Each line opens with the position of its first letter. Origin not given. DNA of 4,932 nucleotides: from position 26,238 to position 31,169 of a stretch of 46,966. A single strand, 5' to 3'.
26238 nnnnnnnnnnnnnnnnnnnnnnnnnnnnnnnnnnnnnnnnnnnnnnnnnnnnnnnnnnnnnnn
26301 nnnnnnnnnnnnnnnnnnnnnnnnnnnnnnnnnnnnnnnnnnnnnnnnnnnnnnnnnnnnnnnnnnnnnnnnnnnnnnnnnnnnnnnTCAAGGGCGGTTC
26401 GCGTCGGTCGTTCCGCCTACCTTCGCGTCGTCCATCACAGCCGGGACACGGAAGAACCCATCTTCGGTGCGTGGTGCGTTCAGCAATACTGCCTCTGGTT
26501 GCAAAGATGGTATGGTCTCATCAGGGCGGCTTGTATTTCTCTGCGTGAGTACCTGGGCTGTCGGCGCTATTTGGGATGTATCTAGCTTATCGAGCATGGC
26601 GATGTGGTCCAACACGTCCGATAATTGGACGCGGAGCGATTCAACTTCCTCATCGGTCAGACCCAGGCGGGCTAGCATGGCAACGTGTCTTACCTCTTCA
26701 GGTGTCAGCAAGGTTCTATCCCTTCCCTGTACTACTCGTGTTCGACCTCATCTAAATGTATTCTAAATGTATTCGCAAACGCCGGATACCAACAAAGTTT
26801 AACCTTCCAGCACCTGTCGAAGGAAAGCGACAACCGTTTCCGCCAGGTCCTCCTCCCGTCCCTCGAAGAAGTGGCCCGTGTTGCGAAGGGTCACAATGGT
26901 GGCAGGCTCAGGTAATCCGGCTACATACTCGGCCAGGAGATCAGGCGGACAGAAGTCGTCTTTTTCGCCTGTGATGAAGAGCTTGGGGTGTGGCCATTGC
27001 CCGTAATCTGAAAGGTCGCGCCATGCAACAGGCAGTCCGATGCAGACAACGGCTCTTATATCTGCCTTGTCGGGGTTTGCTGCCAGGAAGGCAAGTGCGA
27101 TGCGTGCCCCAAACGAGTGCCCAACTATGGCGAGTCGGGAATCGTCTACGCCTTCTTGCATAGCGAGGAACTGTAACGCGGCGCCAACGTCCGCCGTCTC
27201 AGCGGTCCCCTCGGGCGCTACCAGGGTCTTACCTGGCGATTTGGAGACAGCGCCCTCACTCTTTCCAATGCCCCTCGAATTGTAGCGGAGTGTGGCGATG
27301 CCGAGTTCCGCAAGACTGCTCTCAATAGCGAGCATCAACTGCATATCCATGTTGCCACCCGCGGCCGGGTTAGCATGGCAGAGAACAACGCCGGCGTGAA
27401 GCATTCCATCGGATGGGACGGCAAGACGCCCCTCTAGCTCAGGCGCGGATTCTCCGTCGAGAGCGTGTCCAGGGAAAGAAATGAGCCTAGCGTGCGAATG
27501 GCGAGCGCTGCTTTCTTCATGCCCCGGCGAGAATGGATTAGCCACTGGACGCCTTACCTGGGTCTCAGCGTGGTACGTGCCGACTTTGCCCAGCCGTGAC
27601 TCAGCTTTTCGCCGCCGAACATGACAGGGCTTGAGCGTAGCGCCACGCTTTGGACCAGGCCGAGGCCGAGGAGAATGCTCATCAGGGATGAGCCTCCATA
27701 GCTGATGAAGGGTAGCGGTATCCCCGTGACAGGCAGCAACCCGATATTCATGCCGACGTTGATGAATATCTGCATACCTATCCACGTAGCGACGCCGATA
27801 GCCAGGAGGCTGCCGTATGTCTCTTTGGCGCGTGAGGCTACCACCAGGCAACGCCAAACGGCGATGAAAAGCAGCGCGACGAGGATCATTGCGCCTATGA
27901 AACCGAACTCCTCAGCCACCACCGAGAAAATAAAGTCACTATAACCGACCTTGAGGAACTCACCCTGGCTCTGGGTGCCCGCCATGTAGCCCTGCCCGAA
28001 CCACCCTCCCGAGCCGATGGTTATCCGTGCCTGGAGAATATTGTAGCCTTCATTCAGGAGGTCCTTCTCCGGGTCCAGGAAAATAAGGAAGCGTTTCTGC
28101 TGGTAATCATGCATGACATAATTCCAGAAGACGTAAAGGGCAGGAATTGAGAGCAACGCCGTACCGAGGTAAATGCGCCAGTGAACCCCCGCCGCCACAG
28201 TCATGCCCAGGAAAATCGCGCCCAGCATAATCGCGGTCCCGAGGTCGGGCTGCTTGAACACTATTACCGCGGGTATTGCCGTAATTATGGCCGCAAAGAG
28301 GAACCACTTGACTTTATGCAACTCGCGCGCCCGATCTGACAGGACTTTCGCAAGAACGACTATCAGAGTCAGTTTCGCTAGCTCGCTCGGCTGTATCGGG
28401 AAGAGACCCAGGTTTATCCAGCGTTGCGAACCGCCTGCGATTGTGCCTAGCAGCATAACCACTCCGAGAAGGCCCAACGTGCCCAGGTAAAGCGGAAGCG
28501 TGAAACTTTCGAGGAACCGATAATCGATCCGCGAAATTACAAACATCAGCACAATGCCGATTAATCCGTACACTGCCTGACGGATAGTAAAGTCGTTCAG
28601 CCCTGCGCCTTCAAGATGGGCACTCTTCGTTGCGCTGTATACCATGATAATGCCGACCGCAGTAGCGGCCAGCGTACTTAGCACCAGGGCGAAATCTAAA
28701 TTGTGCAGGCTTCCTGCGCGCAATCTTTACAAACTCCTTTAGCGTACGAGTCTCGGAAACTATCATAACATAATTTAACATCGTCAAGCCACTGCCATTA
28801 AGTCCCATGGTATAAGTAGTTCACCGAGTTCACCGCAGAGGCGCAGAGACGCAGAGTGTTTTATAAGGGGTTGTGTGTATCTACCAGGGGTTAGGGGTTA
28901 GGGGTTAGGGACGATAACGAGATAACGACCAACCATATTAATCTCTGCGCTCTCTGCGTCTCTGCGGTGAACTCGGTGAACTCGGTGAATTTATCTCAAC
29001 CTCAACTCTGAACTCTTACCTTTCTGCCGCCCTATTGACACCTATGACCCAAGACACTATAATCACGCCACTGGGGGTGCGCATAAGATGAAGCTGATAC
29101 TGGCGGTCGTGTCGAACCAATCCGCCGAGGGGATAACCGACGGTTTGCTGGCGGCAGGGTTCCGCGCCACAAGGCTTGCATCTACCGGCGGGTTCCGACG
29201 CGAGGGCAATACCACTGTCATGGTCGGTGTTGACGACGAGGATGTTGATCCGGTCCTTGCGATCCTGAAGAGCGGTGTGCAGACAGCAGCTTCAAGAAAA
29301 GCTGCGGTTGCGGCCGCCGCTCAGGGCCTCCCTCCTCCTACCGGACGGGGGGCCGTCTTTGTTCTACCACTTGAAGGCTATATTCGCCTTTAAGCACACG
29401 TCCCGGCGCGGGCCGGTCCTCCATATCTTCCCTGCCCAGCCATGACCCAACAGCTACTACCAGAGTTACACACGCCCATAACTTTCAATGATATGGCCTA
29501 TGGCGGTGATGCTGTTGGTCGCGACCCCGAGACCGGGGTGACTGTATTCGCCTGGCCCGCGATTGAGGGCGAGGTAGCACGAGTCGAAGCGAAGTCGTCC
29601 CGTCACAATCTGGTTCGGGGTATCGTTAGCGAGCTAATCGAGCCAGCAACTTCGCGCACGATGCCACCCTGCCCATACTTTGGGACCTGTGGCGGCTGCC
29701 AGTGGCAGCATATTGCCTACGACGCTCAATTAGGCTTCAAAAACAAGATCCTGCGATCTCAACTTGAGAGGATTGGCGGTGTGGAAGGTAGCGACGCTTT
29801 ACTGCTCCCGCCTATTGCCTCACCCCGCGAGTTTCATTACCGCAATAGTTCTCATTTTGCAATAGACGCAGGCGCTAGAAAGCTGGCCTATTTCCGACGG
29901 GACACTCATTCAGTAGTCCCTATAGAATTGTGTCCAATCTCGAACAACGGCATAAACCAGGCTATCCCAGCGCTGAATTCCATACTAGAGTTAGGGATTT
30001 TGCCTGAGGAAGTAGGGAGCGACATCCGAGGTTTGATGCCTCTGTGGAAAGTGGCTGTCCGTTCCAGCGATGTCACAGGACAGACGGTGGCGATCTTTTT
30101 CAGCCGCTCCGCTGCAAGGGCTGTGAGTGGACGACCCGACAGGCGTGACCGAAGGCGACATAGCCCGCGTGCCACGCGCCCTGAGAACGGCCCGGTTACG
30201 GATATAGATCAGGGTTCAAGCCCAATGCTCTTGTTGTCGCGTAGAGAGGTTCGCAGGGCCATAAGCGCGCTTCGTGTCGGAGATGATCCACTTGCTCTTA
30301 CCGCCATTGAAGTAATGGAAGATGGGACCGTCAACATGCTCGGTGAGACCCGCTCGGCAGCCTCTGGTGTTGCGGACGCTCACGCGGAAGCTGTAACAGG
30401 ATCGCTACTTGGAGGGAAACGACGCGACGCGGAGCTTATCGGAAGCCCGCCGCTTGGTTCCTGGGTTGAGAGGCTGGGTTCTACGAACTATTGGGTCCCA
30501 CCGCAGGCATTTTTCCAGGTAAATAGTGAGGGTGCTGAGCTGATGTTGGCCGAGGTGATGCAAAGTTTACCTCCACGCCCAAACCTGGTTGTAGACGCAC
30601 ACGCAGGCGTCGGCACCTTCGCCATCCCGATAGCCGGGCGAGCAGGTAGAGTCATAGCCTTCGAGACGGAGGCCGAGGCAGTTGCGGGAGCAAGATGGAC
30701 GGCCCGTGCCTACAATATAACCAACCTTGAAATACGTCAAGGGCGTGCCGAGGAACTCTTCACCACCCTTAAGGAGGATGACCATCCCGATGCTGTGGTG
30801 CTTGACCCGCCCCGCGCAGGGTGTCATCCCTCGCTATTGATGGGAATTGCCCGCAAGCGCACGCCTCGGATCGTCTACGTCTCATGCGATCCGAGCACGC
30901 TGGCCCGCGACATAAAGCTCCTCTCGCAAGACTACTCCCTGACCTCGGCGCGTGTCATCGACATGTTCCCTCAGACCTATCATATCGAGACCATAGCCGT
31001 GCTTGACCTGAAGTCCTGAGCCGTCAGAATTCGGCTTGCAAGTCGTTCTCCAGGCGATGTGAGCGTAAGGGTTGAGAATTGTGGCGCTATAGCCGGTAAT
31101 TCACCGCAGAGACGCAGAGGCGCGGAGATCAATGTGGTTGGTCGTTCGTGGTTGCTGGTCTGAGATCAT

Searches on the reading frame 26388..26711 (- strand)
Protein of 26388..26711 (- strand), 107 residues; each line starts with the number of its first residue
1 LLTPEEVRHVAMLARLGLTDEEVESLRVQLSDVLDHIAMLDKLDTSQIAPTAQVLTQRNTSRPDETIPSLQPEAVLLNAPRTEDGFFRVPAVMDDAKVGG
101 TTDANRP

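Call 6: search_protein_families(library=pfam, proteins=[window:26388-26711:-], max_evalue=0.01)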
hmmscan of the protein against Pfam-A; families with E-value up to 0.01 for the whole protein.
window:26388-26711:- (107 aa): 1 family
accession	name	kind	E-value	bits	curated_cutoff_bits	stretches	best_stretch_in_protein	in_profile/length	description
PF02686.20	GatC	-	1.3e-19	70.6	23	1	18-89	1-66/66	Glu-tRNAGln amidotransferase C subunit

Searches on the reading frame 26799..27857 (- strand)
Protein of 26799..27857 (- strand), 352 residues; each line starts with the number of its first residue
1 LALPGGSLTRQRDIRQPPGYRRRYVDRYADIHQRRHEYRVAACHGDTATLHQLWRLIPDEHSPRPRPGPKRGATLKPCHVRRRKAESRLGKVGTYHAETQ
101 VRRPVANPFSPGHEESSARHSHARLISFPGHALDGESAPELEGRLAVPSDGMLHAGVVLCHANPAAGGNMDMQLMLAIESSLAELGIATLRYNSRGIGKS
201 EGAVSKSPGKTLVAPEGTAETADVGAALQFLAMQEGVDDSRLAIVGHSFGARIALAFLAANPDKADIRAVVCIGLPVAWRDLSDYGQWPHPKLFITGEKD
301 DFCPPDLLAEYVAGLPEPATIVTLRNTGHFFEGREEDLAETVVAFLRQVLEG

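Call 6: search_protein_families(library=pfam, proteins=[window:26799-27857:-], max_evalue=0.01)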
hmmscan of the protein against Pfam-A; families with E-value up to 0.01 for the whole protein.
window:26799-27857:- (352 aa): 13 families
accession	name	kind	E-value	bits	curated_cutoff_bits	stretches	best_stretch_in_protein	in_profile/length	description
PF00561.26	Abhydrolase_1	-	6e-13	49.4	25.8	1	157-283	3-113/245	alpha/beta hydrolase fold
PF20408.4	Abhydrolase_11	-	2.6e-11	44.1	27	1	157-336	5-172/193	Alpha/beta hydrolase domain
PF12146.15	Hydrolase_4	-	1.6e-10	41.1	27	1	167-274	12-108/239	Serine aminopeptidase, S33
PF00326.27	Peptidase_S9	-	1.1e-08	35.3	22.6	1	215-263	39-87/213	Prolyl oligopeptidase family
PF12697.13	Abhydrolase_6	-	5e-07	31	26.3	1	157-270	1-89/217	Alpha/beta hydrolase family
PF01738.24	DLH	-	8.8e-06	25.9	21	1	172-336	27-193/217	Dienelactone hydrolase family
PF12740.14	PETase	-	1.6e-05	24.9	28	1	232-349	117-232/263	PET hydrolase-like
PF02129.25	Peptidase_S15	-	1.8e-05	25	23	1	173-284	37-138/262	X-Pro dipeptidyl-peptidase (S15 family)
PF03403.19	PAF-AH_p_II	-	0.00057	19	20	1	217-297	198-275/372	Platelet-activating factor acetylhydrolase, isoform II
PF08840.17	BAAT_C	-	0.00064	20.3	20.9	1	227-278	9-57/210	BAAT / Acyl-CoA thioester hydrolase C terminal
PF07859.19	Abhydrolase_3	-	0.00068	19.9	25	1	221-273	49-106/210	alpha/beta hydrolase fold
PF10142.15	PhoPQ_related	-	0.0027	16.9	20.3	1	290-351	262-322/367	PhoPQ-activated pathogenicity-related protein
PF08386.16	Abhydrolase_4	-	0.0067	17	21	0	270-347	13-92/103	TAP-like protein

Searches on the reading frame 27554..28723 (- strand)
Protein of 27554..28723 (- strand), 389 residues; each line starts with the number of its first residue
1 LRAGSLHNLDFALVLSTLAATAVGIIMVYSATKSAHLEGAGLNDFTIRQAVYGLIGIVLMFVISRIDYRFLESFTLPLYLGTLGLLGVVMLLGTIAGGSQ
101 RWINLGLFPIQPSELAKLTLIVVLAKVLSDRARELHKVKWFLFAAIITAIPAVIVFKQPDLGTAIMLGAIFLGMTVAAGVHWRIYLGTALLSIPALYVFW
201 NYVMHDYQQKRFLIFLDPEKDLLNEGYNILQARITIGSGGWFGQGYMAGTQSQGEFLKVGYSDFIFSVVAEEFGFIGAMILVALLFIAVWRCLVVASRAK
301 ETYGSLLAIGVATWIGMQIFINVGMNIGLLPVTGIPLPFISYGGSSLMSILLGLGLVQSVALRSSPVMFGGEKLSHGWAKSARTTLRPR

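Call 6: search_protein_families(library=pfam, proteins=[window:27554-28723:-], max_evalue=0.01)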
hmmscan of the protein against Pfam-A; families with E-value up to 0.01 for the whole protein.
window:27554-28723:- (389 aa): 1 family
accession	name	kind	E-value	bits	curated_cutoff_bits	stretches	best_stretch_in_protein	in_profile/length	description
PF01098.24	FTSW_RODA_SPOVE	-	3.5e-99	332.6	26.4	1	15-362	5-352/356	Cell cycle protein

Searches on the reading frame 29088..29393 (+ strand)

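Call 7: search_protein_families(library=pfam, proteins=[window:29088-29393:+], max_evalue=0.01)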
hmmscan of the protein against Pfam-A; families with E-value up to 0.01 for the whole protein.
window:29088-29393:+ (101 aa): 2 families
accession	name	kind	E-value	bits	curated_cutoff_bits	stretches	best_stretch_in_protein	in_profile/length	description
PF06153.16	CdAMP_rec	-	4e-22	78.9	27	1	1-99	1-107/109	Cyclic-di-AMP receptor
PF00543.27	P-II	-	0.0004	21.1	25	1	1-100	1-97/102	Nitrogen regulatory protein P-II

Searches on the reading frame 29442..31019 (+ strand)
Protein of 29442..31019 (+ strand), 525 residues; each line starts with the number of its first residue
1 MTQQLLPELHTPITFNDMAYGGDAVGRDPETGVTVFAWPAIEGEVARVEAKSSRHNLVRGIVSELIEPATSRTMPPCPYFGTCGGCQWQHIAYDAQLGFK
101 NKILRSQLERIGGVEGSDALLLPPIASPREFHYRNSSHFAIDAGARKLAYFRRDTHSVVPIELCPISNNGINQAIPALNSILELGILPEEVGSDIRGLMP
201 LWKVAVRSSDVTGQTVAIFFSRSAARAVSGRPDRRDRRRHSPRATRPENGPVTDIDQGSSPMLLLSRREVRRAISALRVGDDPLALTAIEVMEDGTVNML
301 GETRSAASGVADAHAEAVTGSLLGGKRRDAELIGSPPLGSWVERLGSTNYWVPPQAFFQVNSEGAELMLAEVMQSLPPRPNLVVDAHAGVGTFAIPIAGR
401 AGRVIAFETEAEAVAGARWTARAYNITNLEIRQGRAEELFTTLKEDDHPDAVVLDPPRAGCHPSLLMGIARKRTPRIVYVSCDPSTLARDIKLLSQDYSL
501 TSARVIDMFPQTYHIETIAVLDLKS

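Call 6: search_protein_families(library=pfam, proteins=[window:29442-31019:+], max_evalue=0.01)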
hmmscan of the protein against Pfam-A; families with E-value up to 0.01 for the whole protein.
window:29442-31019:+ (525 aa): 7 families
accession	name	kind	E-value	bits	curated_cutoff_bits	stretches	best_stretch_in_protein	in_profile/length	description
PF05958.17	tRNA_U5-meth_tr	-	6.9e-20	71.8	23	1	350-521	172-354/357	tRNA (Uracil-5-)-methyltransferase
PF13847.12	Methyltransf_31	-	4.6e-06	26.8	27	1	383-497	7-125/145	Methyltransferase domain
PF02475.24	TRM5-TYW2_MTfase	-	0.00015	22.2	28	1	379-414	36-73/164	TRM5/TYW2 methyltransferase domain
PF13649.12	Methyltransf_25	-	0.00057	21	27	1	383-453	1-69/97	Methyltransferase domain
PF09445.16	Methyltransf_15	-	0.00073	19.6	22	1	382-461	3-84/165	RNA cap guanine-N2 methyltransferase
PF05175.20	MTS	-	0.00076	19.6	23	1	364-457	19-107/170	Methyltransferase small domain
PF03602.21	Cons_hypoth95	-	0.0017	18.5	24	1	382-457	44-122/182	Conserved hypothetical protein 95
